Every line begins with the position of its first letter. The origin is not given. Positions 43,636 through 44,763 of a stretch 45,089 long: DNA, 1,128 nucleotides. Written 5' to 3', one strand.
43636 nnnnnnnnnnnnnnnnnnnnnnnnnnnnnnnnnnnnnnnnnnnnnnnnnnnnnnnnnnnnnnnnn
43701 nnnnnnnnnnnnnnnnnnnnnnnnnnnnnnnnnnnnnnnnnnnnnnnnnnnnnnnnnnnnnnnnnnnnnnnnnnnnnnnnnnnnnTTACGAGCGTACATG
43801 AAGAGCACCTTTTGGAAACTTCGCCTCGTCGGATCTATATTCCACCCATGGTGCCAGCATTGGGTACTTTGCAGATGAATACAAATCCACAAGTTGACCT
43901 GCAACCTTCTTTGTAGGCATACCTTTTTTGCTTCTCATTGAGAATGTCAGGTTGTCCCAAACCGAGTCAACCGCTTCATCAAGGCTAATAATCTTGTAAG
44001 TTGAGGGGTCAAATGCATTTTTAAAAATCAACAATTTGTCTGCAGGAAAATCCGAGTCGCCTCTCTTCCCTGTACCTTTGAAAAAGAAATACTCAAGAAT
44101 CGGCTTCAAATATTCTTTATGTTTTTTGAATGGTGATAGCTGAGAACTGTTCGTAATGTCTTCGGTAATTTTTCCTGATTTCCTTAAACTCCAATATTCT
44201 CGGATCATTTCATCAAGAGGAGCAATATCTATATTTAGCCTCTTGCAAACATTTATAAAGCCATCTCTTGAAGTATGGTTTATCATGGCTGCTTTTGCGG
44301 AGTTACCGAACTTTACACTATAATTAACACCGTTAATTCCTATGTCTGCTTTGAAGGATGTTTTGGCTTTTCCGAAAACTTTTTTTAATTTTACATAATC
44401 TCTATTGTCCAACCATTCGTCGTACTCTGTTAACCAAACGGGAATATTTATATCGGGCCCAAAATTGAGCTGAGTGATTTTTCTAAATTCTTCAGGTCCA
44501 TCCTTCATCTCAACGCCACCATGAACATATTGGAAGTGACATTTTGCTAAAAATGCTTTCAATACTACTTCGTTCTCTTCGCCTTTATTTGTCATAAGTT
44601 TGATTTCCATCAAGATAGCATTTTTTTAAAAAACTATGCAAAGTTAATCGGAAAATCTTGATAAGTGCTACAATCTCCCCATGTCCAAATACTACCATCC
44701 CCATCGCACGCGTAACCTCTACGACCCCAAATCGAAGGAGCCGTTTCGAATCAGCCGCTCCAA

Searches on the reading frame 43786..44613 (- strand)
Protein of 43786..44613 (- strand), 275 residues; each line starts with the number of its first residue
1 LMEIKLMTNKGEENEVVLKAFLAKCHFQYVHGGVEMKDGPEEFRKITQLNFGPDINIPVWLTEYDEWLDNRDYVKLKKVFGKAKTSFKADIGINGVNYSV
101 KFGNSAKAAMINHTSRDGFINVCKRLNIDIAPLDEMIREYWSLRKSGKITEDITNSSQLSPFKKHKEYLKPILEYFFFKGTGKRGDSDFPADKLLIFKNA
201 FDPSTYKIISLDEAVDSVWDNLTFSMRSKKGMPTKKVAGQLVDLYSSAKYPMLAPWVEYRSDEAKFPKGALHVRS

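Call 3: search_protein_families(library=pfam, proteins=[window:43786-44613:-], max_evalue=1)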
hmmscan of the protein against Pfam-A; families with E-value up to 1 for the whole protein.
window:43786-44613:- (275 aa): 0 families

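Call 4: search_protein_families(library=padloc, proteins=[window:43786-44613:-], max_evalue=1)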
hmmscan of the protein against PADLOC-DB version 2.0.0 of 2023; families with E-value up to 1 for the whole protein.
window:43786-44613:- (275 aa): 0 families

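Call 5: search_protein_families(library=ncbifam, proteins=[window:43786-44613:-], max_evalue=1)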
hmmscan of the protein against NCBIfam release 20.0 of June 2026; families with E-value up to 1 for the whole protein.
window:43786-44613:- (275 aa): 0 families

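Call 30: search_protein_families(library=phrogs, proteins=[window:43786-44613:-], max_evalue=0.1)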
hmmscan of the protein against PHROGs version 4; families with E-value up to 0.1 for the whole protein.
window:43786-44613:- (275 aa): 1 family
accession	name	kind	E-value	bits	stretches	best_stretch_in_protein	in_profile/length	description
phrog_32579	-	unknown function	0.074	13.9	0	124-148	11-35/45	-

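Call 60: search_solved_structures(query=window:43786-44613:-, max_evalue=1)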
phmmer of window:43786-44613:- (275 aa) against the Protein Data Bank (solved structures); distinct sequences matched with E-value up to 1: 0.

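Call 61: search_dna_similar(query=window:43786-44613:-, collection=plasmids, mode=protein, max_evalue=0.001, max_rows=10)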
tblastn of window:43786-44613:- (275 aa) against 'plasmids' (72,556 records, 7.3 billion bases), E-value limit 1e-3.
No match.
